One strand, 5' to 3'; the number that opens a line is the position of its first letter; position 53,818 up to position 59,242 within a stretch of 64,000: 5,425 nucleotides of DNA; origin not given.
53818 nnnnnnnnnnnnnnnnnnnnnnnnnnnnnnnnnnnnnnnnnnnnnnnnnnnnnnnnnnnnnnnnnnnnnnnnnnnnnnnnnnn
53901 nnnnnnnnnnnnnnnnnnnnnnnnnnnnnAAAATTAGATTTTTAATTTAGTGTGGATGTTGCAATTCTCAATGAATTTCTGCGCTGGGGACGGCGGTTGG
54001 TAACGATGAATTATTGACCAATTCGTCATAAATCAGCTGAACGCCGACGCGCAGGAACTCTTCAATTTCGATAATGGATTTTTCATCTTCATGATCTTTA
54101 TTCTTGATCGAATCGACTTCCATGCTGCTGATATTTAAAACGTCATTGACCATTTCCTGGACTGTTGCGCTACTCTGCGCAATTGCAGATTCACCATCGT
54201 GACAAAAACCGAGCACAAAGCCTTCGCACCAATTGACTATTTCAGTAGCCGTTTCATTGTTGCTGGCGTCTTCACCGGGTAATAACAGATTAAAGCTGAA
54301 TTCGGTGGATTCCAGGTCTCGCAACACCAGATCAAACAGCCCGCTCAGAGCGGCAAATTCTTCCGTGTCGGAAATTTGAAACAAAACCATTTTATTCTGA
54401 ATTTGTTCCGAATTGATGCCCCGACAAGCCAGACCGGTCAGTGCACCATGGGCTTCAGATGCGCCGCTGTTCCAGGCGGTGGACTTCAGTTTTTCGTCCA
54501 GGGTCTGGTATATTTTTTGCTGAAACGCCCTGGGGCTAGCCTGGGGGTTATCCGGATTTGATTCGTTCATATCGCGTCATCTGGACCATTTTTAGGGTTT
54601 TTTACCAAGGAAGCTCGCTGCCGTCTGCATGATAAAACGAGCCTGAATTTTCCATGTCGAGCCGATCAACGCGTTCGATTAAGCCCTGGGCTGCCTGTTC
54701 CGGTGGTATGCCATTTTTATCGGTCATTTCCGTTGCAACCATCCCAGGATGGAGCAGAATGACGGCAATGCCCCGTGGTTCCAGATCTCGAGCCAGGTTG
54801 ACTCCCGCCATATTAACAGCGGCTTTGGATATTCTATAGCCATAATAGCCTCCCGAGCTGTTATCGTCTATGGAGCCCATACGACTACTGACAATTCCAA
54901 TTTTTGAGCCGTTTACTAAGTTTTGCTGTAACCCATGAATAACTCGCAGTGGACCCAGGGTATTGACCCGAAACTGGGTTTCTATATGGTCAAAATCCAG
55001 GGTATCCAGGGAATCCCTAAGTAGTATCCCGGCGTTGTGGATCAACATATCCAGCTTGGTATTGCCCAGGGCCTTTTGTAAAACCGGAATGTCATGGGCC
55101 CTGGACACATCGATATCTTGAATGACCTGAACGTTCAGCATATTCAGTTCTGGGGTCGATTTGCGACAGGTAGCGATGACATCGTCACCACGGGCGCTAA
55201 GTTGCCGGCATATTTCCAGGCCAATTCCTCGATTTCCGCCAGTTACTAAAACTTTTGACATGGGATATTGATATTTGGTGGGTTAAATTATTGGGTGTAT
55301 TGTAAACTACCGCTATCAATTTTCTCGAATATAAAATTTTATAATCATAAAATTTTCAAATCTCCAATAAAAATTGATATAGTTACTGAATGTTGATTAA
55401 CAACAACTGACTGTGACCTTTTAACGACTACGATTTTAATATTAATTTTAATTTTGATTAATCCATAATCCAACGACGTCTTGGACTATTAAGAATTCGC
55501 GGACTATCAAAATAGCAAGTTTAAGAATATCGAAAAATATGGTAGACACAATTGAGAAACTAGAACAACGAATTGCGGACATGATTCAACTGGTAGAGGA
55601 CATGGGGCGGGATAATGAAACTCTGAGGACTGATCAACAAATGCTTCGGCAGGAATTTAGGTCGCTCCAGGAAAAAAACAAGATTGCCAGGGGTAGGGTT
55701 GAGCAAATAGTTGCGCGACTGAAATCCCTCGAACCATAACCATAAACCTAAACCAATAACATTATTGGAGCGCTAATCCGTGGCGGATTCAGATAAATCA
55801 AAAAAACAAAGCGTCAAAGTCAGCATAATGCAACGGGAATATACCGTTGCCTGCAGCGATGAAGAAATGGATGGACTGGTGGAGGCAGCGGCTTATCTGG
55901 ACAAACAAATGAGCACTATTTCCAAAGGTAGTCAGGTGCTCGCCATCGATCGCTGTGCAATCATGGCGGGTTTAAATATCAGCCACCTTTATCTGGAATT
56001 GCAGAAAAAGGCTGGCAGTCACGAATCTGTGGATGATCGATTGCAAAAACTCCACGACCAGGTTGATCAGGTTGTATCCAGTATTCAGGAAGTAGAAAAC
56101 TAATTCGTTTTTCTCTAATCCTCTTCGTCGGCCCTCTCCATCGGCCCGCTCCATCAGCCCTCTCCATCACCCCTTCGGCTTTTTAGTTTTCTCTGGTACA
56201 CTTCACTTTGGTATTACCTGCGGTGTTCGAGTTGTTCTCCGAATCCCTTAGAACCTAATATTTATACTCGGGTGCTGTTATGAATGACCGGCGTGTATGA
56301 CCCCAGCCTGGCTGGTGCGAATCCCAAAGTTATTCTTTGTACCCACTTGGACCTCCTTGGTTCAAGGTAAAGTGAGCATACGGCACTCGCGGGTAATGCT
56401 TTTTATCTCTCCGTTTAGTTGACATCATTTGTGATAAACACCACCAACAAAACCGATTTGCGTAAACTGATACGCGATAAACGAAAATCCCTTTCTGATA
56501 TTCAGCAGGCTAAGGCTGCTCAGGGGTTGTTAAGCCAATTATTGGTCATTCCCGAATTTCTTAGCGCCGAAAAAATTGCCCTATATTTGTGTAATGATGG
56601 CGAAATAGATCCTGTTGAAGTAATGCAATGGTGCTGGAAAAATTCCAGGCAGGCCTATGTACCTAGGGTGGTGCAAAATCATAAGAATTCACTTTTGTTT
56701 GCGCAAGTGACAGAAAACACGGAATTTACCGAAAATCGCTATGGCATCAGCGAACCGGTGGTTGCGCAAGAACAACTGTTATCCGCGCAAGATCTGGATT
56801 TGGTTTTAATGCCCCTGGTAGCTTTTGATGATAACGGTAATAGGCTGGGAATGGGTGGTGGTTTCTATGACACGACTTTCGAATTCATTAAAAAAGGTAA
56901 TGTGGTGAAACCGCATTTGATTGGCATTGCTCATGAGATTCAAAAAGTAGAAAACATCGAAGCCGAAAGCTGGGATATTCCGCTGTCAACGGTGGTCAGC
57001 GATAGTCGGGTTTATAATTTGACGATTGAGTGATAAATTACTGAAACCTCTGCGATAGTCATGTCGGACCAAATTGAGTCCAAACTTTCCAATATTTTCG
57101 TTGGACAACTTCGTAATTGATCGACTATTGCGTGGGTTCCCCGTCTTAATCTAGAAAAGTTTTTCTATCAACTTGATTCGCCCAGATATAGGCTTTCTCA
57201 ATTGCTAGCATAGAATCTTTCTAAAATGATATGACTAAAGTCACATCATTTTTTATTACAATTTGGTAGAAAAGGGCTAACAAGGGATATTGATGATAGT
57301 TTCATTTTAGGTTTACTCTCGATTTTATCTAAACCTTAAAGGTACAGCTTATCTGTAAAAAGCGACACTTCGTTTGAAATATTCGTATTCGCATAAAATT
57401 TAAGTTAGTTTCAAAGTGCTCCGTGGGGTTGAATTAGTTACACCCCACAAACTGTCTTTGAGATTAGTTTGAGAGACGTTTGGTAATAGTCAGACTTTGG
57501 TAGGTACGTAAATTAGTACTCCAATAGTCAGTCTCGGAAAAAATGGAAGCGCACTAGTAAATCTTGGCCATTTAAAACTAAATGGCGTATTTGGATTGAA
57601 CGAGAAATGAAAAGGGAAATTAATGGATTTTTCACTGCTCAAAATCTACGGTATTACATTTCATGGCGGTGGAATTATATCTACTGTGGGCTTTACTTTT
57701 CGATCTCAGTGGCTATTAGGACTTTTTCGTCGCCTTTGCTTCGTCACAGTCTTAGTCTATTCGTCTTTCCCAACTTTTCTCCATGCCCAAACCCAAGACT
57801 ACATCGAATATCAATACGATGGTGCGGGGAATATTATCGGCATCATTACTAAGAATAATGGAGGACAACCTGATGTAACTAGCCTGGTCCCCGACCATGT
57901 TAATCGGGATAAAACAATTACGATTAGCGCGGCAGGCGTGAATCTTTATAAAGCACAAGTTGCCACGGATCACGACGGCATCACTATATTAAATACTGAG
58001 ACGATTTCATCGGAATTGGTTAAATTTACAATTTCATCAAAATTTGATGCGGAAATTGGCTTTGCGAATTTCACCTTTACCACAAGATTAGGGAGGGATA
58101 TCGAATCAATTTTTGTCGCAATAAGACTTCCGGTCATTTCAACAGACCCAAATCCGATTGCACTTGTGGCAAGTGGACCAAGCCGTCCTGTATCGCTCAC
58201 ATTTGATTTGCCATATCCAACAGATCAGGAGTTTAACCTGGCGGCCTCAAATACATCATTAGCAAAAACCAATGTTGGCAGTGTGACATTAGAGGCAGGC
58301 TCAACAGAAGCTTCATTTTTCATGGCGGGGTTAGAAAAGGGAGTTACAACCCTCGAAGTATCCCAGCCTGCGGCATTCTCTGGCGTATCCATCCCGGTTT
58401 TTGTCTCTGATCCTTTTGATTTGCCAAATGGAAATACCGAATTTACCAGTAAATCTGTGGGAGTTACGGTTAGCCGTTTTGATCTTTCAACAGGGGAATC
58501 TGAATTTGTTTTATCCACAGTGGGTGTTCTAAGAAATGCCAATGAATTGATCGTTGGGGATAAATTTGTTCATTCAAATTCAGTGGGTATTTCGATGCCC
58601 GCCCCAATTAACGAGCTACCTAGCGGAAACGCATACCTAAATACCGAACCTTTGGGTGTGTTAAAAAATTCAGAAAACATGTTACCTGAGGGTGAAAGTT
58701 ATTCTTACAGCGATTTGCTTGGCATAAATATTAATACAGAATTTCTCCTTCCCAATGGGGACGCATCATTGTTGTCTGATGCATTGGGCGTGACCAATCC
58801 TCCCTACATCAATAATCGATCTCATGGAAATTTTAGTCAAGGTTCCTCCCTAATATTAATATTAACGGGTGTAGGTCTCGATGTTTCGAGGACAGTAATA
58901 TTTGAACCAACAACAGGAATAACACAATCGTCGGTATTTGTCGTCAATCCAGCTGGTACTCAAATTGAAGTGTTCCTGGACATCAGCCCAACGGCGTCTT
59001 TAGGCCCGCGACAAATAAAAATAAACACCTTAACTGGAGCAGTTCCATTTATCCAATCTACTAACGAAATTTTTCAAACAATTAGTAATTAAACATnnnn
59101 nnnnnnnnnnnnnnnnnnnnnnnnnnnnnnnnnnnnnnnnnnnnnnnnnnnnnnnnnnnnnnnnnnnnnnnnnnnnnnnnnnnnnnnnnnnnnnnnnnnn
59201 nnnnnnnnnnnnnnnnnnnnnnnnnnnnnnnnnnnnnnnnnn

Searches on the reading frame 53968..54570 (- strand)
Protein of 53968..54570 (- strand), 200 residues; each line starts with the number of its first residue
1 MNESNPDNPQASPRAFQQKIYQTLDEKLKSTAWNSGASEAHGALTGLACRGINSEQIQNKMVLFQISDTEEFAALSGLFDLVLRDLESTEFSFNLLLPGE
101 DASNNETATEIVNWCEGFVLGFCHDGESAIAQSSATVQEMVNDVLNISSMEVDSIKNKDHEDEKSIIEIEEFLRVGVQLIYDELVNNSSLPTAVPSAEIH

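Call 92: search_protein_families(library=pfam, proteins=[window:53968-54570:-], max_evalue=0.001)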
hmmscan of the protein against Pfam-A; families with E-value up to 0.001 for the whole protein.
window:53968-54570:- (200 aa): 1 family
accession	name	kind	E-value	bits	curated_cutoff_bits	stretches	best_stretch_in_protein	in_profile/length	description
PF03695.18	UPF0149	-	5e-24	85.9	25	1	23-184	2-179/181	Uncharacterised protein family (UPF0149)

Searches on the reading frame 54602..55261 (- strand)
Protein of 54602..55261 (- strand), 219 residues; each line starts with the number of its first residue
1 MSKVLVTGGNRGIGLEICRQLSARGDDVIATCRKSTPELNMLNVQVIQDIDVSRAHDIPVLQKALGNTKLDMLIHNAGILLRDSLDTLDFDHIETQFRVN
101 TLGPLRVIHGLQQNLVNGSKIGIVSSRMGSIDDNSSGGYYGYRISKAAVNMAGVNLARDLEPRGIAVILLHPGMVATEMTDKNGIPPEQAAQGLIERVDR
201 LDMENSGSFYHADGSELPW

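Call 92: search_protein_families(library=pfam, proteins=[window:54602-55261:-], max_evalue=0.001)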
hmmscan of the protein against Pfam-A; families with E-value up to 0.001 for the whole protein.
window:54602-55261:- (219 aa): 4 families
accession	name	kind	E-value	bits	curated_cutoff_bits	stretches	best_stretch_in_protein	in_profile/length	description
PF00106.31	adh_short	-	9.2e-26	91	26.6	1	4-182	3-189/195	short chain dehydrogenase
PF13561.12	adh_short_C2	-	6.6e-18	65.6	27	1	10-183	5-184/236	Enoyl-(Acyl carrier protein) reductase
PF01370.27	Epimerase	-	5.7e-06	26.4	20.9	1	4-116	1-107/240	NAD dependent epimerase/dehydratase family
PF08659.16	KR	-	9.9e-06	26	22.6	1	4-112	3-124/180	KR domain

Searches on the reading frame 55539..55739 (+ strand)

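Call 92: search_protein_families(library=pfam, proteins=[window:55539-55739:+], max_evalue=0.001)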
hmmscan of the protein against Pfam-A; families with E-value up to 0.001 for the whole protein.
window:55539-55739:+ (66 aa): 2 families
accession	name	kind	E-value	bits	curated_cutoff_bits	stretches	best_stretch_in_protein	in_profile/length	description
PF06005.17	ZapB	-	6.6e-06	27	31.5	1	2-64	3-65/71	Cell division protein ZapB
PF09789.14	CC149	-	0.00095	19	30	1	9-56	60-106/316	Coiled-coil domain-containing protein 149-A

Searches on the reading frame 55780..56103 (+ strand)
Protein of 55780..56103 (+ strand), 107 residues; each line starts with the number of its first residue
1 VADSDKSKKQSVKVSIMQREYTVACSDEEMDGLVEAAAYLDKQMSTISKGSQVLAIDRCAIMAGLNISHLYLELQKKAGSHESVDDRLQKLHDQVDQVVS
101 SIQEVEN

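Call 92: search_protein_families(library=pfam, proteins=[window:55780-56103:+], max_evalue=0.001)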
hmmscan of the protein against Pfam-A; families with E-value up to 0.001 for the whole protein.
window:55780-56103:+ (107 aa): 1 family
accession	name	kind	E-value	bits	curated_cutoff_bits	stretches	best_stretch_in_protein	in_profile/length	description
PF05164.18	ZapA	-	5e-19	68.8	23.8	1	12-94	1-87/88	Cell division protein ZapA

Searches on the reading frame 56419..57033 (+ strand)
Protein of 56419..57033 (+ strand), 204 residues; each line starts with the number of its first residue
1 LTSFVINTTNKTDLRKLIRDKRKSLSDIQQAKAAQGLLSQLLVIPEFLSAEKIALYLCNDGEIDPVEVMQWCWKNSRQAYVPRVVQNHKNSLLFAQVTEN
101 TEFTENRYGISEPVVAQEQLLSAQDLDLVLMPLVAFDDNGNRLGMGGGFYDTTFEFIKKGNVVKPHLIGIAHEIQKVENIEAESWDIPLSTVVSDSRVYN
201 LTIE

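Call 5: search_protein_families(library=pfam, proteins=[window:56419-57033:+], max_evalue=0.1)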
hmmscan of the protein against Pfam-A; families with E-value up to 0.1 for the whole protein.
window:56419-57033:+ (204 aa): 1 family
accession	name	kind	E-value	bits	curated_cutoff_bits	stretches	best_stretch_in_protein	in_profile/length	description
PF01812.26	5-FTHF_cyc-lig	-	1.2e-39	136.6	27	1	11-194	1-185/186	5-formyltetrahydrofolate cyclo-ligase family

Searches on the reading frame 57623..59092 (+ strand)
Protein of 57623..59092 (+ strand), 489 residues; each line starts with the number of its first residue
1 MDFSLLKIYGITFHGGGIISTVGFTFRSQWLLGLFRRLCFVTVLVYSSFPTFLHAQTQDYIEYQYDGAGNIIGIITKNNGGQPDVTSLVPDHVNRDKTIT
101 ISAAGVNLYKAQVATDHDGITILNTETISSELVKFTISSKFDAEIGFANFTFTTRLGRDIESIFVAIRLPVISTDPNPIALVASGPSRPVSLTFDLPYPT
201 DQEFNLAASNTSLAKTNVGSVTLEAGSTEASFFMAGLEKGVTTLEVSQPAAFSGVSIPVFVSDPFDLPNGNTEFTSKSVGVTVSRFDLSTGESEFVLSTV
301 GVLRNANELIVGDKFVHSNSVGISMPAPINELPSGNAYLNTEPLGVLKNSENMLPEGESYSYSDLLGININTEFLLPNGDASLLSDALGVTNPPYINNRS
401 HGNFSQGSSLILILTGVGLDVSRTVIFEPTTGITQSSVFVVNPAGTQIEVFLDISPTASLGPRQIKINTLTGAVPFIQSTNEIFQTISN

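Call 5: search_protein_families(library=pfam, proteins=[window:57623-59092:+], max_evalue=0.1)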
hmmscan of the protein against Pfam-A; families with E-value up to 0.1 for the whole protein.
window:57623-59092:+ (489 aa): 0 families

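Call 18: find_encoding_contigs(protein=window:57623-59089:+, flank=10000, max_places=6)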
Protein window:57623-59089:+ (489 aa): no gene with exactly this product is on record in the collection.

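Call 21: list_cluster_members(proteins=[window:57623-59089:+, window:59097-60593:+, window:59142-60593:+, window:56419-57030:+, window:56431-57030:+, window:56458-57030:+, window:55780-56100:+, window:54605-55261:-, window:53971-54570:-, window:55539-55736:+])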
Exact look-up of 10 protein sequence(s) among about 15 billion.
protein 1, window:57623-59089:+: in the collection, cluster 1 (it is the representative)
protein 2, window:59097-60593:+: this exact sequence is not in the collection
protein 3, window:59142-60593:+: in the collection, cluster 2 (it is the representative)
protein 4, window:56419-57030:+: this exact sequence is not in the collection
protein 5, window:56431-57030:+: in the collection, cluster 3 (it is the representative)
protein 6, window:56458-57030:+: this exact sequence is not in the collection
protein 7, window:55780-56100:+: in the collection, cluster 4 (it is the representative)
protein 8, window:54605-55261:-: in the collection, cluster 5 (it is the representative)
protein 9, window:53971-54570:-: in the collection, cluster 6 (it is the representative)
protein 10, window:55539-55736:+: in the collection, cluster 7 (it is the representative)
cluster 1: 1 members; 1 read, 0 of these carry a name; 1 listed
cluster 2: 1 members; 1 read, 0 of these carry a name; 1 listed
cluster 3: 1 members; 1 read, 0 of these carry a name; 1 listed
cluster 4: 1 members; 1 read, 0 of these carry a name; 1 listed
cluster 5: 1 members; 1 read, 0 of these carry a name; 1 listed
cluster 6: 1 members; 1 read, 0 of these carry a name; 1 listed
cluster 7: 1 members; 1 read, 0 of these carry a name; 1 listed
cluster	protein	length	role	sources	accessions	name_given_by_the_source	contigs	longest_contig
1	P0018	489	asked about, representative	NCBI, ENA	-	-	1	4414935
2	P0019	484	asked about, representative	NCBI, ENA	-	-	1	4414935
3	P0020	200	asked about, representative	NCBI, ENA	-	-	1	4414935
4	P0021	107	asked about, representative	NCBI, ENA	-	-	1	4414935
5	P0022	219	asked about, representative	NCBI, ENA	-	-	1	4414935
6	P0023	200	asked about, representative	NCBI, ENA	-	-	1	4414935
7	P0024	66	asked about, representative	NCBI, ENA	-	-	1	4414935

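Call 23: search_protein_families(library=ncbifam, proteins=[window:57623-59092:+], max_evalue=1)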
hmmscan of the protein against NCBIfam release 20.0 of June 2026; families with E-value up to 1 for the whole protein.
window:57623-59092:+ (489 aa): 0 families

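Call 32: find_encoding_contigs(protein=P0019, flank=10000, max_places=2)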
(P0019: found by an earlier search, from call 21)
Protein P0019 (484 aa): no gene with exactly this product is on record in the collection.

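Call 33: find_encoding_contigs(protein=P0020, flank=10000, max_places=2)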
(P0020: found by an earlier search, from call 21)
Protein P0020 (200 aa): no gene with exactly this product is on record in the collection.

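Call 47: predict_structure(alignment_id=A1)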
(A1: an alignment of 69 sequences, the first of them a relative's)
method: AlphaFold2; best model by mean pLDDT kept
length: 484 residues; sequences in the alignment: 69
mean_pLDDT: 86.9   pTM: 0.76
mean pLDDT of the five models: 86.9, 84.2, 83.8, 82.2, 81.4
residues with pLDDT >= 90: 265; 70-90: 160; 50-70: 50; < 50: 9
segments of 3 or more residues with pLDDT < 50: 19-21, 480-484
pLDDT, mean of each block of 10 residues (from residue 1): 74 66 73 97 91 97 95 92 98 94 85 96 69 87 87 74 96 92 83 94 71 93 96 98 90 78 97 96 97 86 96 94 85 76 89 70 93 93 90 88 94 93 87 78 85 78 85 75 36
secondary structure, 60 per line:
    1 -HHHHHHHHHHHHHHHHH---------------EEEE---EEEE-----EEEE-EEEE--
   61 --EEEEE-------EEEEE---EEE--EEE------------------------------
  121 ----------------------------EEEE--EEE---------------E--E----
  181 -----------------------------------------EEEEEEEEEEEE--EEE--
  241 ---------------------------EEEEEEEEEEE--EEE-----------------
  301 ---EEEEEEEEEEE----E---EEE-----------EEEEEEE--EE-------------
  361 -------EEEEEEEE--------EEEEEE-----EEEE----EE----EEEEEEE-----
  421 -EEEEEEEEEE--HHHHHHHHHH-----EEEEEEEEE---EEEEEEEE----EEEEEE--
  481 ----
elements in order: H2-18 E34-37 E41-44 E50-53 E55-58 E63-67 E75-79 E83-85 E88-90 E149-152 E155-157 E222-233 E236-238 E268-278 E281-283 E304-314 E323-325 E337-343 E368-375 E384-389 E395-398 E409-415 E422-431 H434-443 E449-457 E461-468 E473-478

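Call 49: fold_search(model_id=the predicted structure, library=pdb)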
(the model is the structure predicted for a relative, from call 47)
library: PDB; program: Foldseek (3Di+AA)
matches with E <= 10: 1117; with E <= 0.001: 0
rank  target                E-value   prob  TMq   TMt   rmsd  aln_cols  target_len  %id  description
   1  7qm2_D                5.8e-02  0.91  0.11  0.29   9.6       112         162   13  Crystal structure of the PP1/PTG/beta-cyclodextrin ternary complex (released 2022-11-02)
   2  6xi3                  1.2e-01  0.57  0.13  0.16  29.2       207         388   14  Crystal structure of tetra-tandem repeat in extending region of large adhesion protein (released 2020-10-14)
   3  7qfa_C                1.4e-01  0.80  0.11  0.37  10.7       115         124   13  Monoclinic crystal structure of PTG CBM21 in complex with beta-cyclodextrin (released 2022-11-02)
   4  6az2_B                2.1e-01  0.41  0.12  0.35  12.1       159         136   11  Crystal structure of Asf1-Fab 12E complex (released 2018-01-10)
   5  4rrp_R                2.1e-01  0.23  0.12  0.30  12.0       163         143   11  Crystal Structure of the Fab complexed with antigen Asf1p, Northeast Structural Genomics Consortium (NESG) Target PdR1 (released 2014-12-31)
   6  9b9y_N                2.4e-01  0.54  0.10  0.30   5.6        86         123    6  Structural mechanism of CB1R binding to peripheral and biased inverse agonists (released 2024-11-20)
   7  8tmg_H                2.4e-01  0.44  0.12  0.33   7.3       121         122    8  Cryo-EM structure of CorA in complex with conformation-specific synthetic antibody C18 and 100 uM MgCl2, State MG0.1-2 (released 2025-02-12)
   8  6az2_D                2.4e-01  0.33  0.12  0.33  12.0       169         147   11  Crystal structure of Asf1-Fab 12E complex (released 2018-01-10)
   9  9dlf_B                2.6e-01  0.44  0.12  0.32   7.1       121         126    8  Arabinosyltransferase AftB in complex with Fab_B3 (released 2025-06-25)
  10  8iee_C                2.6e-01  0.28  0.10  0.27   8.1       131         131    8  Crystal structure of nanobody VHH-31 with MERS-CoV RBD (released 2024-02-28)
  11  8v4i_H                2.6e-01  0.14  0.09  0.15  17.9       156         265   13  Structure of bovine anti-HIV Fab ElsE1 (released 2024-09-04)
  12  8ukv_D                2.8e-01  0.51  0.12  0.37   7.4       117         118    8  Crystal structure of nanobody/VHH domain of 34E5 in complex with the extracellular region of the epidermal growth fact (released 2024-06-19)
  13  1yyc_MODEL_1_A        2.8e-01  0.44  0.13  0.30  10.1       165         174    7  Solution Structure of a putative late embryogenesis abundant (LEA) protein At2g46140.1 (released 2005-04-05)
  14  2mcm                  2.8e-01  0.23  0.10  0.30  12.3       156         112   12  MACROMOMYCIN (released 1993-01-15)
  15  1jib_A                2.9e-01  0.60  0.11  0.09  10.2       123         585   10  Complex of Alpha-amylase II (TVA II) from Thermoactinomyces vulgaris R-47 with Maltotetraose Based on a Crystal Soaked (released 2001-07-25)
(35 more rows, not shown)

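Call 62: search_solved_structures(query=A1, max_evalue=1)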
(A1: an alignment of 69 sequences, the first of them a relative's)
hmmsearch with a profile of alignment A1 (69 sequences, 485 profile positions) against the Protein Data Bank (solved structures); distinct sequences matched with E-value up to 1: 5.
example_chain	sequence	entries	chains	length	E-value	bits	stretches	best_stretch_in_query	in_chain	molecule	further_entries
7a0r_I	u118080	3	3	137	0.07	15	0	73-103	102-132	50S ribosomal protein L15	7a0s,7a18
6tb4_J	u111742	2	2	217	0.074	14.9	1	169-215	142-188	Transcription initiation factor TFIID subunit 10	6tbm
1nkw_J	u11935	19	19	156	0.078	14.8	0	73-104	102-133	50S ribosomal protein L15 | ribosomal protein L15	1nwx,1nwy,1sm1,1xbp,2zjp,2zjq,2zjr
4v49_BJ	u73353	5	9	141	0.081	14.8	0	73-104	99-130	50S ribosomal protein L15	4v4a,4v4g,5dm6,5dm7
8z9y_F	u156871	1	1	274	0.27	13.1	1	196-223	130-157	Nucleusenvelope protein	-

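Call 63: fold_search(model_id=the predicted structure, library=viral)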
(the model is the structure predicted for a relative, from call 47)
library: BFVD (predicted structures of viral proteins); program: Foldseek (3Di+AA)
matches with E <= 10: 535; with E <= 0.001: 8
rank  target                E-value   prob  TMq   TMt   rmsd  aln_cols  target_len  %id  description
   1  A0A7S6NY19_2          4.2e-12  1.00  0.38  0.20  20.3       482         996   18  PA14 domain-containing protein [Bathycoccus sp. RCC716 virus 1]
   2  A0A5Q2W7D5            1.6e-10  1.00  0.37  0.31   7.6       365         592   22  (no name in the UniProt tables at hand)
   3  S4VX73                5.0e-09  1.00  0.35  0.41   6.3       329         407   18  Collagen triple helix domain containing protein [Pandoravirus dulcis]
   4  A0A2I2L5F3            2.5e-08  1.00  0.35  0.22   8.6       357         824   21  Collagen-like protein [Orpheovirus IHUMI-LCC2]
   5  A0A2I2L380            9.2e-08  1.00  0.37  0.36   5.2       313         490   23  Collagen-like protein [Orpheovirus IHUMI-LCC2]
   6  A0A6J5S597            1.3e-06  1.00  0.33  0.43  12.1       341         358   19  Uncharacterized protein [uncultured Caudovirales phage]
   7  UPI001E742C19         2.6e-05  1.00  0.29  0.35  12.4       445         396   17  (no name look-up for this kind of identifier)
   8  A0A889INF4            6.0e-04  1.00  0.19  0.42  10.3       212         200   22  (no name in the UniProt tables at hand)
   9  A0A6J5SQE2            5.8e-03  0.97  0.26  0.28  17.3       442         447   16  Uncharacterized protein [uncultured Caudovirales phage]
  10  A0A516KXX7            1.4e-02  0.44  0.12  0.19  25.4       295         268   11  (no name in the UniProt tables at hand)
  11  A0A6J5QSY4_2          4.1e-02  0.06  0.11  0.06  26.6       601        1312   10  Carbohydrate-binding, CenC-like [uncultured Caudovirales phage]
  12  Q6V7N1                7.6e-02  0.04  0.07  0.05  18.8       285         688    9  Pectin lyase-like protein [Burkholderia phage Bcep22]
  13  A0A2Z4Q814            9.7e-02  0.51  0.13  0.30  12.3       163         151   17  (no name in the UniProt tables at hand)
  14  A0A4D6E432            1.2e-01  0.07  0.09  0.11  18.2       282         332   13  Minor tail protein [Gordonia phage GodonK]
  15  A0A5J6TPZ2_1          1.3e-01  0.06  0.08  0.06  16.1       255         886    9  (no name in the UniProt tables at hand)
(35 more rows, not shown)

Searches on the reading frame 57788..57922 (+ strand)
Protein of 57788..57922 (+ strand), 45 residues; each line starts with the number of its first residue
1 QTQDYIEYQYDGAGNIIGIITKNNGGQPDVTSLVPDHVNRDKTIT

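Call 89: search_protein_families(library=pfam, proteins=[window:57788-57922:+], max_evalue=1)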
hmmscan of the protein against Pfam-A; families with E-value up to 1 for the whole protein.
window:57788-57922:+ (45 aa): 2 families
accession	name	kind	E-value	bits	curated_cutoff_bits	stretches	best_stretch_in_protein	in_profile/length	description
PF05593.20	RHS_repeat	-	0.026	15.4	22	1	7-25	19-36/38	RHS Repeat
PF02559.22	CarD_TRCF_RID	-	0.11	13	23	1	3-37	4-39/57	CarD-like/TRCF RID domain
